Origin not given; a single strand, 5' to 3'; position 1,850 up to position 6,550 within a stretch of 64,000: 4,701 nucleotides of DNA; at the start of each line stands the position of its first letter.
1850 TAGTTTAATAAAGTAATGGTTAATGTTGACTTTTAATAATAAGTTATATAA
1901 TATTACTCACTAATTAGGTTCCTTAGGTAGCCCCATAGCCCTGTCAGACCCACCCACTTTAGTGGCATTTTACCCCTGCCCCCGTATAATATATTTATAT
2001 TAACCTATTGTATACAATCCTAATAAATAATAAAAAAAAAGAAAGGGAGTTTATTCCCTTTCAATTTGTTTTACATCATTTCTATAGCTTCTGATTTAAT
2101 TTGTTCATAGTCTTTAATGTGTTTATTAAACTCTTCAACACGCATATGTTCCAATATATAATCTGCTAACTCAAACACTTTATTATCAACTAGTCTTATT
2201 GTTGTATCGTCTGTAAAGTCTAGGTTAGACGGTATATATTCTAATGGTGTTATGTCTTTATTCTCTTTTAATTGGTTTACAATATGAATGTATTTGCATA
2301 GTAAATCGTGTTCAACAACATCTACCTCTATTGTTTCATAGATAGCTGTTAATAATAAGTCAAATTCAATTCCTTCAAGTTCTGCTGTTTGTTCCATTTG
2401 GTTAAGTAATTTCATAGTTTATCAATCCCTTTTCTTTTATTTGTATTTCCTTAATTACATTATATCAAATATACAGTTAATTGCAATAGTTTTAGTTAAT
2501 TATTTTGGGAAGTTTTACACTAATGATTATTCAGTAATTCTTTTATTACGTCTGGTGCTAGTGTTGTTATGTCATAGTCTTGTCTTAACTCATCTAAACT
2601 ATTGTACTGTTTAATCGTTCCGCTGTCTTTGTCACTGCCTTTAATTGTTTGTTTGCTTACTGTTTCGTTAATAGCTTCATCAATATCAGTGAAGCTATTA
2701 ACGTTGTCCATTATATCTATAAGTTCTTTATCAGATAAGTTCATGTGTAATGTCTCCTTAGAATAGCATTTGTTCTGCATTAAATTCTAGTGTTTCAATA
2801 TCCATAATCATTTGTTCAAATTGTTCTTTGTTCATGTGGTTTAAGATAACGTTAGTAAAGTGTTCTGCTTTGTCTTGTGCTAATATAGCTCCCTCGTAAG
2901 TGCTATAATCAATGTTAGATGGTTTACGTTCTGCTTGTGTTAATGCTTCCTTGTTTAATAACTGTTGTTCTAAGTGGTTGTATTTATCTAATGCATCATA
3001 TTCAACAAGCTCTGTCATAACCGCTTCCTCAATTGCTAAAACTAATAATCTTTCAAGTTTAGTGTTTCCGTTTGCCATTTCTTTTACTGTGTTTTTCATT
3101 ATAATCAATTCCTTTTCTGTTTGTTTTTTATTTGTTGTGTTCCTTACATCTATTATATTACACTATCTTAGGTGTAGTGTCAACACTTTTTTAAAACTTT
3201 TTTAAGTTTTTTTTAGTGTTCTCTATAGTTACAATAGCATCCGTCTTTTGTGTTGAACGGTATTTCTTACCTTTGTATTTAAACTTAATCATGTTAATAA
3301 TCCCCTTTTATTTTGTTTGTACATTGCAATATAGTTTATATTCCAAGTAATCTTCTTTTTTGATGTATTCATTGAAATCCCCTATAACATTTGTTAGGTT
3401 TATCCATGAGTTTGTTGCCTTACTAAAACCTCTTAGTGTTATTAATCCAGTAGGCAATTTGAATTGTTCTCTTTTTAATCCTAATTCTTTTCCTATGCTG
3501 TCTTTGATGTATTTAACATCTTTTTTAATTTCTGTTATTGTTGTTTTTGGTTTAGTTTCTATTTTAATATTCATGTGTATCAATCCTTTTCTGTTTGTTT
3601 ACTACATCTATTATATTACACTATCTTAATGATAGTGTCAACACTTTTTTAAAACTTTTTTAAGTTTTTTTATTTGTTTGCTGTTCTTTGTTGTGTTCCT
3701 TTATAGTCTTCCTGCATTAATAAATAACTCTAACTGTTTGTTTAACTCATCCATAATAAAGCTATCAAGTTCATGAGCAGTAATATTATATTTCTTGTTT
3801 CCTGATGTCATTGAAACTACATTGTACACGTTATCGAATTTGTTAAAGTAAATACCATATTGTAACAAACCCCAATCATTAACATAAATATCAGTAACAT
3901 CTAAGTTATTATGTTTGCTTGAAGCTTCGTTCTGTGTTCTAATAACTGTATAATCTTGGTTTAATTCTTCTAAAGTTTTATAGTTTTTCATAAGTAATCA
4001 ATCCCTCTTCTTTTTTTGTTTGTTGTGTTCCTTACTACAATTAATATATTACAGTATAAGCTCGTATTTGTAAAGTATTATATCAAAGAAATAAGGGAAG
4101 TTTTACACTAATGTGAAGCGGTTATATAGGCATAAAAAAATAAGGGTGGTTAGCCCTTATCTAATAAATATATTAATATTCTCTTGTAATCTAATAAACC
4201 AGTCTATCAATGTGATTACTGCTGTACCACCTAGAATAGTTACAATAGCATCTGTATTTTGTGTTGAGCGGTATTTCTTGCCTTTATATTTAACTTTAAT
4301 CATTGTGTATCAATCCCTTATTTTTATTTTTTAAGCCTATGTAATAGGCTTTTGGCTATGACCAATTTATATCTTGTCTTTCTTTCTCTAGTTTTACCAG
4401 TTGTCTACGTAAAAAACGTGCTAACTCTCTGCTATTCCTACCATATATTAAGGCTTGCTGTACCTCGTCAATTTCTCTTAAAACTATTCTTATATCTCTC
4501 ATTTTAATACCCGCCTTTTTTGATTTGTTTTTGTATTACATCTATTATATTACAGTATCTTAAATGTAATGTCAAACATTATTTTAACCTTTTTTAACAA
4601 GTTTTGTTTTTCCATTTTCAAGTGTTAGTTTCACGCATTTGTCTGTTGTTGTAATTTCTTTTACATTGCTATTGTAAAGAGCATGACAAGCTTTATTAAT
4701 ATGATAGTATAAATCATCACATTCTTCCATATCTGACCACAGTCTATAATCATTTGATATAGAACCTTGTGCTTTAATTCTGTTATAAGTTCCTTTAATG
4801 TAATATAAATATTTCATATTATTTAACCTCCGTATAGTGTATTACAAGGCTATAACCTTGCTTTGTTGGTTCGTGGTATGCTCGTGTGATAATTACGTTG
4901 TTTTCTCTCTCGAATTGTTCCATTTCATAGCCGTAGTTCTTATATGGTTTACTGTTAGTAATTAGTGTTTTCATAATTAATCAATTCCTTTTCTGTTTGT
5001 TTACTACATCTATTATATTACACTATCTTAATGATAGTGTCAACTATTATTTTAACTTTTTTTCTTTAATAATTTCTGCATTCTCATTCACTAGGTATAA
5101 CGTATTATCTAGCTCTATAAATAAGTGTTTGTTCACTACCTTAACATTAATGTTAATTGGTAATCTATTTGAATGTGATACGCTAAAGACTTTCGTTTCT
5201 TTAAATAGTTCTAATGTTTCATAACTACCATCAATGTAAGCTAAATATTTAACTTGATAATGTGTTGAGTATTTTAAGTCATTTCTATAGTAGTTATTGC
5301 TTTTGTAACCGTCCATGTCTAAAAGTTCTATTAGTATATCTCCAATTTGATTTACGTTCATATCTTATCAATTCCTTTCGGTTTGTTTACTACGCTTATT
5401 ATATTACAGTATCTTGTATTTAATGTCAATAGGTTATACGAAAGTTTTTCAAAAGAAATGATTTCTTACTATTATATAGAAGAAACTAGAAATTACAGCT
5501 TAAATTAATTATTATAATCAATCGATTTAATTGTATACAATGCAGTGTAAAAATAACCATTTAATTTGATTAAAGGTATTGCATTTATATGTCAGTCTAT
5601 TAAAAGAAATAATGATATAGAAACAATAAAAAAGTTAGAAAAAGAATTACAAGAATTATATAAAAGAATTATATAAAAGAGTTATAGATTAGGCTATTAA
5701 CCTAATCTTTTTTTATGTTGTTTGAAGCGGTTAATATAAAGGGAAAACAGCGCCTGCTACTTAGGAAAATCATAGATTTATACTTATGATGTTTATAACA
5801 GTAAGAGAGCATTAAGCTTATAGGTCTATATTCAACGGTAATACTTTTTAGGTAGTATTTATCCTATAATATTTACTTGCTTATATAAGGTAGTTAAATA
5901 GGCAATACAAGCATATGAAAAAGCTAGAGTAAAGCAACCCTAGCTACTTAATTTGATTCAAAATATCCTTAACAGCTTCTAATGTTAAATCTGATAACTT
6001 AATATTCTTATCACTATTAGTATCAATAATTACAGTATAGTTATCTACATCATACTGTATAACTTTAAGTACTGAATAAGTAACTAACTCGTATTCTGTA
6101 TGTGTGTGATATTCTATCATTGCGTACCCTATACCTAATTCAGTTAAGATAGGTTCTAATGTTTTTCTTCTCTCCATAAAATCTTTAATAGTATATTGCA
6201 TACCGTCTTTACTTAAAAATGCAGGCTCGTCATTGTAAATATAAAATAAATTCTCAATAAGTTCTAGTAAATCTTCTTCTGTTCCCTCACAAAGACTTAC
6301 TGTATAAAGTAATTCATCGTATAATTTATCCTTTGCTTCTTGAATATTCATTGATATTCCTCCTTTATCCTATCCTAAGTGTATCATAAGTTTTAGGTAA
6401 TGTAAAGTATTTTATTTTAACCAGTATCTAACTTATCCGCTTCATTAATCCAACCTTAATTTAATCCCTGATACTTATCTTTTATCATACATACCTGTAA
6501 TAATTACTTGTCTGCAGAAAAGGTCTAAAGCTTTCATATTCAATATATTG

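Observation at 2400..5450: Array of near-identical strong early promoters driving small genes: host-takeover-like module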

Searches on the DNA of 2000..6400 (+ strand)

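Call 3: search_dna_similar(query=window:2000-6400:+, collection=phages, mode=near, max_rows=20)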
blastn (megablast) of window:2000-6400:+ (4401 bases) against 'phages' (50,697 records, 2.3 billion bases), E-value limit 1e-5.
Records with a match: 50; places in all: 98; records where one place covers at least 80% of the query: 18.
Best place of each record, by identity: >=99% 1; 95-99% 24; 90-95% 21; 80-90% 4.
By first word of the organism name: Staphylococcus 49; Silviavirus 1.
By host as written in the record: Staphylococcus aureus 24; Staphylococcus carnosus TM300 5; - 5; Staphylococcus aureus (phage propagation strain 47) 4; Staphylococcus aureus ATCC 25923 2; Staphylococcus aureus Newman 2; Staphylococcus sp. 1; Staphylococcus aureus ATCC 12600 1; and 6 more.
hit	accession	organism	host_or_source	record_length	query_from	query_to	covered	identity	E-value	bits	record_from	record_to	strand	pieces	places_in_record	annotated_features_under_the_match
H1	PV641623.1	Staphylococcus phage St1.CM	Staphylococcus aureus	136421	1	4378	97%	93.6%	0e+0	6408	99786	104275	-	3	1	hypothetical protein (x12)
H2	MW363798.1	Staphylococcus phage LSA2308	Staphylococcus aureus ATCC 25923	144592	1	4401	91%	97.2%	0e+0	6780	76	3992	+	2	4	hypothetical protein (x11)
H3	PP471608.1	Staphylococcus phage LJLAME001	Staphylococcus sp.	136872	1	4401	91%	97.2%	0e+0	6780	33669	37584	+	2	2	hypothetical protein (x13) | TreN-like membrane protein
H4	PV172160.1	Staphylococcus phage StAP1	Staphylococcus aureus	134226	1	4401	91%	97.1%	0e+0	6764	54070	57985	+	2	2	hypothetical protein (x10)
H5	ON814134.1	Staphylococcus phage vB_SauM-V1SA19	Staphylococcus aureus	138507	1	4401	91%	94.4%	0e+0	6341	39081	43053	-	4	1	hypothetical protein (x13)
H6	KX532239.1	Staphylococcus phage StAP1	Staphylococcus aureus ATCC 12600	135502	1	4401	89%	96.1%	0e+0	6501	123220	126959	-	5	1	hypothetical protein (x10)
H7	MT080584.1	Staphylococcus phage vB_SauM_EW15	Staphylococcus carnosus TM300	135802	1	4401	85%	96.1%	0e+0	6348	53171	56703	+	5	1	record has no annotation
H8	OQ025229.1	Staphylococcus phage StAP1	Staphylococcus aureus Newman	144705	1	4401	85%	96.7%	0e+0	6303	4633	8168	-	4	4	hypothetical protein (x9)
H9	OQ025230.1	Staphylococcus phage SAP6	Staphylococcus aureus Newman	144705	1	4401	85%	96.7%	0e+0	6303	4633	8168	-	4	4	hypothetical protein (x9)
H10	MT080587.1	Staphylococcus phage vB_SauM_EW20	Staphylococcus carnosus TM300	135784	1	4401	85%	96.6%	0e+0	6251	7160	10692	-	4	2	record has no annotation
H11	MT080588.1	Staphylococcus phage vB_SauM_EW22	Staphylococcus carnosus TM300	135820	1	4401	85%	96.6%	0e+0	6251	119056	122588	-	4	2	record has no annotation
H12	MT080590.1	Staphylococcus phage vB_SauM_EW27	Staphylococcus carnosus TM300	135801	1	4401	85%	96.6%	0e+0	6251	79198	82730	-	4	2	record has no annotation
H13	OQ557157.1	Staphylococcus phage vB_SauH_SPJ2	Staphylococcus aureus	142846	1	4401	84%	97.3%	0e+0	6227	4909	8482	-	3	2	hypothetical protein (x10)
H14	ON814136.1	Staphylococcus phage vB_SauM-V1SA22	Staphylococcus aureus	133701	1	4401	84%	95.6%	0e+0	6080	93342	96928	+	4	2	hypothetical protein (x14)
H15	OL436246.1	Staphylococcus phage vB_SauM-HM01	Staphylococcus aureus ATCC 12598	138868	1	4333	88%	91.0%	0e+0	5295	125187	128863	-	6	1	hypothetical protein (x9)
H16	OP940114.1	Staphylococcus phage vB_SauM_VL10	Staphylococcus aureus ATCC43300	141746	2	4374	88%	91.4%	0e+0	5322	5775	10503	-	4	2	hypothetical protein (x13)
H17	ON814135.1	Staphylococcus phage vB_SauM-V1SA20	Staphylococcus aureus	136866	1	4401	84%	93.4%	0e+0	5654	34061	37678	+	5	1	hypothetical protein (x15)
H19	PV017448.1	Staphylococcus phage CIFT_MFB_MRSA32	Staphylococcus aureus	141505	1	4401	76%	93.6%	0e+0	5118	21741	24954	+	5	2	hypothetical protein (x7) | TreN-like membrane protein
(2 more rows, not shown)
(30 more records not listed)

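Call 8: get_annotated_region(hit=H3, flank=8000)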
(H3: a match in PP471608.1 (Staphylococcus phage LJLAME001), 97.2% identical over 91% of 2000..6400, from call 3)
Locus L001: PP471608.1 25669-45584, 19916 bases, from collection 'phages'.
description: Staphylococcus phage LJLAME001, complete genome.
organism: Staphylococcus phage LJLAME001 (NCBI taxid 3134912)
taxonomy: Viruses; Duplodnaviria; Heunggongvirae; Uroviricota; Caudoviricetes; Herelleviridae; Twortvirinae; Silviavirus
host: Staphylococcus sp.; source: -; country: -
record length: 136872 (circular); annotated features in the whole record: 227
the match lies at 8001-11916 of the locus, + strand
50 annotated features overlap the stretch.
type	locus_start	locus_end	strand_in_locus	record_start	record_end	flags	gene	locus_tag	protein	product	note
CDS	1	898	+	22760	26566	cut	-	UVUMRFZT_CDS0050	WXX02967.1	hypothetical protein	-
CDS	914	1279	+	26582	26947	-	-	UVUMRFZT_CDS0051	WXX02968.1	endonuclease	-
CDS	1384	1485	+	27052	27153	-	-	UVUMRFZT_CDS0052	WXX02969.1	hypothetical protein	-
CDS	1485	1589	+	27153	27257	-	-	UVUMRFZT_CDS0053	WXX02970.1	hypothetical protein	-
CDS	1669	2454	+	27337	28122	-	-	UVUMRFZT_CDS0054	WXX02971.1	DNA binding protein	-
CDS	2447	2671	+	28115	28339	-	-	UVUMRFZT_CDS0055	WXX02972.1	hypothetical protein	-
CDS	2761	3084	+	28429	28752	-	-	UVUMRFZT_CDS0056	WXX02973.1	major tail protein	-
CDS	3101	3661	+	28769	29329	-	-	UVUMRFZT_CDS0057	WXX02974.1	hypothetical protein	-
CDS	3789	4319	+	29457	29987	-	-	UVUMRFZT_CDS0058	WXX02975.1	hypothetical protein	-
CDS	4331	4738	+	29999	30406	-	-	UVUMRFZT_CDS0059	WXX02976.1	hypothetical protein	-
CDS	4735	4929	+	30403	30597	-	-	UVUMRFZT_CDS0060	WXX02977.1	hypothetical protein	-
CDS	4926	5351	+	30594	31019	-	-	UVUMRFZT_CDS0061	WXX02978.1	hypothetical protein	-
CDS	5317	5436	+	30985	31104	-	-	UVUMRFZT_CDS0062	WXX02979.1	hypothetical protein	-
CDS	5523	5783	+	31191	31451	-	-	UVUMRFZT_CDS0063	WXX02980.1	hypothetical protein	-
CDS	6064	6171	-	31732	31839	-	-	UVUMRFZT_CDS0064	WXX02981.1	hypothetical protein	-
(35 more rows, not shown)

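Call 31: search_dna_similar(query=window:3585-3680:-, collection=phages, mode=distant, max_rows=60, rows=spread, max_evalue=0.001)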
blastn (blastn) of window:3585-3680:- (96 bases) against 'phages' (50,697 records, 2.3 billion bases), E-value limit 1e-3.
Records with a match: 132; places in all: 299; records where one place covers at least 80% of the query: 50.
Best place of each record, by identity: >=99% 4; 95-99% 14; 90-95% 14; 80-90% 38; 60-80% 62.
By first word of the organism name: Staphylococcus 121; Enterococcus 7; Silviavirus 1; Mammaliicoccus 1; Brochothrix 1; Bacteriophage 1.
By host as written in the record: Staphylococcus aureus 37; - 13; Staphylococcus carnosus TM300 9; Staphylococcus xylosus M1997-2/10 8; Staphylococcus sp. 6; Staphylococcus aureus ATCC 25923 5; Staphylococcus aureus (phage propagation strain 47) 4; Mammaliicoccus vitulinus C5817 4; and 32 more.
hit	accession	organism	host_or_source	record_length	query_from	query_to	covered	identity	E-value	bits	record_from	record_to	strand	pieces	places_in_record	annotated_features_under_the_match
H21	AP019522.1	Staphylococcus phage MR003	Staphylococcus aureus RN4220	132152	1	93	97%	93.6%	1e-31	140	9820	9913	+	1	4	none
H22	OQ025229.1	Staphylococcus phage StAP1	Staphylococcus aureus Newman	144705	1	93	97%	93.6%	1e-31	140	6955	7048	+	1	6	none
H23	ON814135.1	Staphylococcus phage vB_SauM-V1SA20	Staphylococcus aureus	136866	9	96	92%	98.9%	5e-36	155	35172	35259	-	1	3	hypothetical protein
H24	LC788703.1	Staphylococcus phage phiRNIID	sewage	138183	1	96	100%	89.5%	8e-33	144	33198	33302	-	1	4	none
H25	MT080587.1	Staphylococcus phage vB_SauM_EW20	Staphylococcus carnosus TM300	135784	1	96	100%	88.7%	3e-31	138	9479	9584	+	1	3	record has no annotation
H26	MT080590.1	Staphylococcus phage vB_SauM_EW27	Staphylococcus carnosus TM300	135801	1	96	100%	88.7%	3e-31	138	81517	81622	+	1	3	record has no annotation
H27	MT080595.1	Staphylococcus phage vB_SauM_EW41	Staphylococcus carnosus TM300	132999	1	96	100%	88.1%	8e-33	192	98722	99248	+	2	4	record has no annotation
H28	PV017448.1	Staphylococcus phage CIFT_MFB_MRSA32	Staphylococcus aureus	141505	9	93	89%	97.6%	2e-33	145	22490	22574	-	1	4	none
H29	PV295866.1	Staphylococcus phage CIFT_MFB_MRSA13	Staphylococcus aureus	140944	9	93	89%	97.6%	2e-33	145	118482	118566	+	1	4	none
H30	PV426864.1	Staphylococcus phage CIFT_MFB_MRSA21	Staphylococcus aureus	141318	9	93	89%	97.6%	2e-33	145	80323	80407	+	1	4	none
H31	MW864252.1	Staphylococcus phage SAPYZU_15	Staphylococcus aureus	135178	1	94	98%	87.9%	9e-26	121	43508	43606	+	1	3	none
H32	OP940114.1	Staphylococcus phage vB_SauM_VL10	Staphylococcus aureus ATCC43300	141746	1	94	98%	87.0%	4e-24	114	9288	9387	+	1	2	none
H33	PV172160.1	Staphylococcus phage StAP1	Staphylococcus aureus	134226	1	96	100%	84.8%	3e-26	122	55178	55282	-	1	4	none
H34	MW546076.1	Silviavirus remus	-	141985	7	96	94%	90.2%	1e-23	161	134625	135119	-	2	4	hypothetical protein (x3)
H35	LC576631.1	Staphylococcus phage vB_SauH_DELF3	Staphylococcus aureus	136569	1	94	98%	86.0%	2e-22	110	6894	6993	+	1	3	hypothetical protein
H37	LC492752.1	Staphylococcus phage KSAP11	Staphylococcus aureus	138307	1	78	81%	100.0%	3e-32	141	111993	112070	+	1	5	none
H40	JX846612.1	Staphylococcus phage vB_SauM_Remus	Staphylococcus aureus (phage ...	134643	20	96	80%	93.5%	1e-23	113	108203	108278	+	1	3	promoter | hypothetical protein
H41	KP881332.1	Staphylococcus phage Stau2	Staphylococcus aureus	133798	1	78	81%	91.0%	2e-22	110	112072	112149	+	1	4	none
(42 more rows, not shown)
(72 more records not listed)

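Call 32: get_annotated_region(hit=H40, flank=5000)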
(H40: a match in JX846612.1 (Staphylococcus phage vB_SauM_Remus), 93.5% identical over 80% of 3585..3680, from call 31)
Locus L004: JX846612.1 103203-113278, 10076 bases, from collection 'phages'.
description: Staphylococcus phage vB_SauM_Remus, complete genome.
organism: Staphylococcus phage vB_SauM_Remus (NCBI taxid 1235659)
taxonomy: Viruses; Duplodnaviria; Heunggongvirae; Uroviricota; Caudoviricetes; Herelleviridae; Twortvirinae; Silviavirus; Silviavirus remus
host: Staphylococcus aureus (phage propagation strain 47); source: -; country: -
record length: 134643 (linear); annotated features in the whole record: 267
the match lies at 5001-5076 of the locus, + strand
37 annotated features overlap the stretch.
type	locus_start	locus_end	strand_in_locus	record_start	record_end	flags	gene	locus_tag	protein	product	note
regulatory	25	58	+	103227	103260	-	-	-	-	terminator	Rho-independent terminator; discovered manually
CDS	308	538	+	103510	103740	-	-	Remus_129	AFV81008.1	hypothetical protein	-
CDS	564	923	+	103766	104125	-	-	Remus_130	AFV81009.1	hypothetical protein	-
CDS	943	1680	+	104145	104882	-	-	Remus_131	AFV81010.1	hypothetical protein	-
CDS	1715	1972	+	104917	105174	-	-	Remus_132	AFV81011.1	hypothetical protein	-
CDS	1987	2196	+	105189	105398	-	-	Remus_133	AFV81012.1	hypothetical protein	-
CDS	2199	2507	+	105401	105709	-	-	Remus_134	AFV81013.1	hypothetical protein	-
CDS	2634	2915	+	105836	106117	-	-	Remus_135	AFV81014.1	hypothetical protein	-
regulatory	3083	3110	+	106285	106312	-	-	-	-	terminator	Rho-independent terminator; discovered using TransTerm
regulatory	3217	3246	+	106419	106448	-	-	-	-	promoter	discovered using MEME with manual verification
regulatory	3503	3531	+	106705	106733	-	-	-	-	promoter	discovered using MEME with manual verification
CDS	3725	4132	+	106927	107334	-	-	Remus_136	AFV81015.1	hypothetical protein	-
regulatory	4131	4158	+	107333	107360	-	-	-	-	terminator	Rho-independent terminator; discovered using TransTerm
regulatory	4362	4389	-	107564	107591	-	-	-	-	terminator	Rho-independent terminator; discovered using TransTerm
CDS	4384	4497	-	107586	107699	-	-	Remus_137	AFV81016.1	hypothetical protein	-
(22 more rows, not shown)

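Call 33: get_annotated_region(hit=H1, flank=1500)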
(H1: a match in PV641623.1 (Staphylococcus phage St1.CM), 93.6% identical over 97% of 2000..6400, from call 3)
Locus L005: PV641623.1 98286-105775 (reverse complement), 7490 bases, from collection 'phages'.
description: Staphylococcus phage St1.CM, complete genome.
organism: Staphylococcus phage St1.CM (NCBI taxid 3423646)
taxonomy: Viruses
host: Staphylococcus aureus; source: sewage water; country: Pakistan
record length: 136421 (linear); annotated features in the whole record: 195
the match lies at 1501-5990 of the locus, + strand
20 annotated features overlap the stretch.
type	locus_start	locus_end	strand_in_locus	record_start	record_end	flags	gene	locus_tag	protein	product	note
CDS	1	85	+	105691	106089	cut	-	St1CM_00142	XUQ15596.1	hypothetical protein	-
CDS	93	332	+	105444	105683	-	-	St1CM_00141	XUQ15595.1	hypothetical protein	-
CDS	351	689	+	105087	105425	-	-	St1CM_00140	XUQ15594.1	hypothetical protein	-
CDS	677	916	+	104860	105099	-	-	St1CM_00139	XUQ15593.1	hypothetical protein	-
CDS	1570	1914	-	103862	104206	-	-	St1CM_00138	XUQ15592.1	hypothetical protein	-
CDS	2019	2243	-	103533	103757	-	-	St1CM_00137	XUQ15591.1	hypothetical protein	-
CDS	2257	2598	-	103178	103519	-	-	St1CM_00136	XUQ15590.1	hypothetical protein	-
CDS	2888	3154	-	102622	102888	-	-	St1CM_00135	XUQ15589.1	hypothetical protein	-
CDS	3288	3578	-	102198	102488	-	-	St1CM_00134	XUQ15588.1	hypothetical protein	-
CDS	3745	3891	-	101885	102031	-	-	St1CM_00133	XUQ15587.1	hypothetical protein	-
CDS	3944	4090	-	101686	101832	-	-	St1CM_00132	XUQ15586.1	hypothetical protein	-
CDS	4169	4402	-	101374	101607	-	-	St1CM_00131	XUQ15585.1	hypothetical protein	-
CDS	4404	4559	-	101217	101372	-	-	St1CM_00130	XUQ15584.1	hypothetical protein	-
CDS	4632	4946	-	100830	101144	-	-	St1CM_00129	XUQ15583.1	hypothetical protein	-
CDS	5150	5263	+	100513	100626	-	-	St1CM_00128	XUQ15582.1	hypothetical protein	-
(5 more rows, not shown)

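Call 34: get_annotated_region(hit=H5, flank=1500)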
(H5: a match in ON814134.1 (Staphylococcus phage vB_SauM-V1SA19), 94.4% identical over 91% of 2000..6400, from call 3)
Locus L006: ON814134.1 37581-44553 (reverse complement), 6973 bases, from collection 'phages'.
description: Staphylococcus phage vB_SauM-V1SA19, partial genome.
organism: Staphylococcus phage vB_SauM-V1SA19 (NCBI taxid 2972385)
taxonomy: Viruses; Duplodnaviria; Heunggongvirae; Uroviricota; Caudoviricetes; Herelleviridae; Twortvirinae; Silviavirus
host: Staphylococcus aureus; source: waste water; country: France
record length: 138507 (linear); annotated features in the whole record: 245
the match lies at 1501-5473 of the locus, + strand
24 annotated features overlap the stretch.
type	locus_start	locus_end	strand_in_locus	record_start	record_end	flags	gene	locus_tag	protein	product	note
CDS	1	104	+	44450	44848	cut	-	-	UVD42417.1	hypothetical protein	-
CDS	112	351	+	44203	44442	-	-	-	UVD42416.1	hypothetical protein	-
CDS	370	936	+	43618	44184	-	-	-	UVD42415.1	hypothetical protein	-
CDS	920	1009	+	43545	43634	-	-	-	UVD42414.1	hypothetical protein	-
CDS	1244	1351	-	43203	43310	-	-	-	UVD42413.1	hypothetical protein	-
CDS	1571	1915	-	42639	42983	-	-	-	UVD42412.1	hypothetical protein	-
CDS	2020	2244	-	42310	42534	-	-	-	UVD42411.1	hypothetical protein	-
CDS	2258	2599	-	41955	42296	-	-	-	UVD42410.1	hypothetical protein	-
CDS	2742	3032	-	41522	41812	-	-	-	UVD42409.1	hypothetical protein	-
CDS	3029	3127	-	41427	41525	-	-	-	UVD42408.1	hypothetical protein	-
CDS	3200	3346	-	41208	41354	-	-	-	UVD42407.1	hypothetical protein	-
CDS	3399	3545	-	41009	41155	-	-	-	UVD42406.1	hypothetical protein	-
CDS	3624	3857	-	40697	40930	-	-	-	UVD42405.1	hypothetical protein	-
CDS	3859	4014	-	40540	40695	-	-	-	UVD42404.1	hypothetical protein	-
CDS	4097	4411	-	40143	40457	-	-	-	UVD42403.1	hypothetical protein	-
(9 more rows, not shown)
